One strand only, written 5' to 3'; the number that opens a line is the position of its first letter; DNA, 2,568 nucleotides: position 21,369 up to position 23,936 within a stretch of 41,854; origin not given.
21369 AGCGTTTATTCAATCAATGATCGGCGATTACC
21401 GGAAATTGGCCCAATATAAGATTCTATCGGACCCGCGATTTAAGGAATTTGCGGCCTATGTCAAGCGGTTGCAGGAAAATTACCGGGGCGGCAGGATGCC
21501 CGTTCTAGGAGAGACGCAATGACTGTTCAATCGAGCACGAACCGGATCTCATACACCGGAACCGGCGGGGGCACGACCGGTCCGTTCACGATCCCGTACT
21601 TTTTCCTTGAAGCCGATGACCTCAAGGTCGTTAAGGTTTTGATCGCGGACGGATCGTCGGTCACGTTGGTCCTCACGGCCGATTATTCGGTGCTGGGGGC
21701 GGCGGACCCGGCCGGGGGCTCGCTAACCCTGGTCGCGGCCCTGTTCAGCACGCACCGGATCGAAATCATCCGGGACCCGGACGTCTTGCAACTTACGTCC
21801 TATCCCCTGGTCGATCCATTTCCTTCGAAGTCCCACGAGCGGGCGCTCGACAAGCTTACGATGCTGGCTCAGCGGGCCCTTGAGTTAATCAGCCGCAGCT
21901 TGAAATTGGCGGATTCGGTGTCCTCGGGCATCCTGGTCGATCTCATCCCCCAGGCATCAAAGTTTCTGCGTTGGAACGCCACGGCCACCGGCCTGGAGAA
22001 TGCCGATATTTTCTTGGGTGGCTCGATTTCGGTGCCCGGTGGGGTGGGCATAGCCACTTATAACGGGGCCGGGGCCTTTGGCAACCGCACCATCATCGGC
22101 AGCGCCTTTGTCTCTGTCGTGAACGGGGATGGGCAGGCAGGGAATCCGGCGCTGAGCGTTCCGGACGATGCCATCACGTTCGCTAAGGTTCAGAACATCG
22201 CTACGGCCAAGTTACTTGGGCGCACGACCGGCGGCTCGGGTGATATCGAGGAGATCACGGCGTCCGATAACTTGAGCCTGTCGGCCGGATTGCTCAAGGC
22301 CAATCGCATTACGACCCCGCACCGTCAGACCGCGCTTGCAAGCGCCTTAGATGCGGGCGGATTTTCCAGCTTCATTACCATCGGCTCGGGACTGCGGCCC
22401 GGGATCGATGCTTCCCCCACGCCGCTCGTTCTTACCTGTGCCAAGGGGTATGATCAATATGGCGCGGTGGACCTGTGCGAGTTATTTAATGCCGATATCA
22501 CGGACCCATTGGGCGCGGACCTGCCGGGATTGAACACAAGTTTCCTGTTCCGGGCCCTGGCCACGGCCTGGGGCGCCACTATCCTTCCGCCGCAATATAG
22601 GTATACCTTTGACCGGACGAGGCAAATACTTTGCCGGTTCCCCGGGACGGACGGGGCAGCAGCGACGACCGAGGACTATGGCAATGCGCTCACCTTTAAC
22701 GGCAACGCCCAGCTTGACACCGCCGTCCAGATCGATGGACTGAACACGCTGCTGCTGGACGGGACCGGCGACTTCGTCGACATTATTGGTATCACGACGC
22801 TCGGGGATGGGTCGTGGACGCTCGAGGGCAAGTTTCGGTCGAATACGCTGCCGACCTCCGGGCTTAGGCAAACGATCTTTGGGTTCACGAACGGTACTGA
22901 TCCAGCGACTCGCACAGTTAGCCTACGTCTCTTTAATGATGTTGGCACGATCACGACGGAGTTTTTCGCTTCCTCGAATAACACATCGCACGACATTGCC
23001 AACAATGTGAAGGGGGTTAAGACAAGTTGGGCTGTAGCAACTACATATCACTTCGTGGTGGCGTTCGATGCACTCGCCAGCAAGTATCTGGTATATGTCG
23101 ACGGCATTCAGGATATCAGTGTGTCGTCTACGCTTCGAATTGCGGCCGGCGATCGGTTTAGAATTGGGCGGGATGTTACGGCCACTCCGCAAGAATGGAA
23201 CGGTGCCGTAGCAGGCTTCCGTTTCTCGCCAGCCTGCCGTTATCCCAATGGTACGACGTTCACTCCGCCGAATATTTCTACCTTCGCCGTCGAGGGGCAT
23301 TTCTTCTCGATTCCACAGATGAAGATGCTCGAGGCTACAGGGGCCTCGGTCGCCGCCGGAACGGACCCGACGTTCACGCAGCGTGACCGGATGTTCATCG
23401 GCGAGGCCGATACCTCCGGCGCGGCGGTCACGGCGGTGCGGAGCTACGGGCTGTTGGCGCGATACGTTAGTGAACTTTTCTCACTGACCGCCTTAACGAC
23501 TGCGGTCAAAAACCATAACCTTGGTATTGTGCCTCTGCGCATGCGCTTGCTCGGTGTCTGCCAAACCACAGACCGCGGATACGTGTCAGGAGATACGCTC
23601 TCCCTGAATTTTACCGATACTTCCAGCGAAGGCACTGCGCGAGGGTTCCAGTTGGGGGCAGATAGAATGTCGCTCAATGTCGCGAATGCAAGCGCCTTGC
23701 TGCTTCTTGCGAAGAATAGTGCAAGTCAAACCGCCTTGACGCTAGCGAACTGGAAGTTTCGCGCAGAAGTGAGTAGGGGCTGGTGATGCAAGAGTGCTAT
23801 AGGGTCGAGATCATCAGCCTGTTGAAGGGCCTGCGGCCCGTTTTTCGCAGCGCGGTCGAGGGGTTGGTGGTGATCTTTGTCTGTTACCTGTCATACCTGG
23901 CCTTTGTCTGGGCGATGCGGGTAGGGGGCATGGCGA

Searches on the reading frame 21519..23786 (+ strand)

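Call 69: search_protein_families(library=phrogs, proteins=[window:21519-23786:+], max_evalue=0.00001)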
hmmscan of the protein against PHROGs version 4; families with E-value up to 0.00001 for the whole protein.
window:21519-23786:+ (755 aa): 12 families
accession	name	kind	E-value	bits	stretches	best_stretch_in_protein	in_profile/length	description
phrog_1640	-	tail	5.3e-28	99.5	1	1-129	1-126/765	tail protein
phrog_6518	-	tail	3.7e-19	69.3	1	8-128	5-119/793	tail fiber protein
phrog_13893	-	tail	1.9e-17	63.9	1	1-129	1-126/648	tail protein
phrog_30017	-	unknown function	2.6e-14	53.1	1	1-129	1-125/1025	-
phrog_32960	-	unknown function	6.4e-14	52.2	1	1-134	1-131/762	-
phrog_38237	-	unknown function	1.3e-12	47.8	1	1-130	1-127/697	-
phrog_8649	-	unknown function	2.7e-11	43.8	1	1-130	1-127/743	-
phrog_36601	-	tail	1.9e-10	40.6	1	1-130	15-141/1084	tail fiber protein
phrog_5510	-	tail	2.9e-10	40.2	1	1-125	1-122/789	tail fiber protein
phrog_17220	-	unknown function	6.6e-10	38.9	1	1-122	1-119/868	-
phrog_5662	-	tail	8e-09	35.4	1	1-128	1-125/729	tail fiber protein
phrog_28871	-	unknown function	1.6e-06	27.2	1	34-128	24-118/946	-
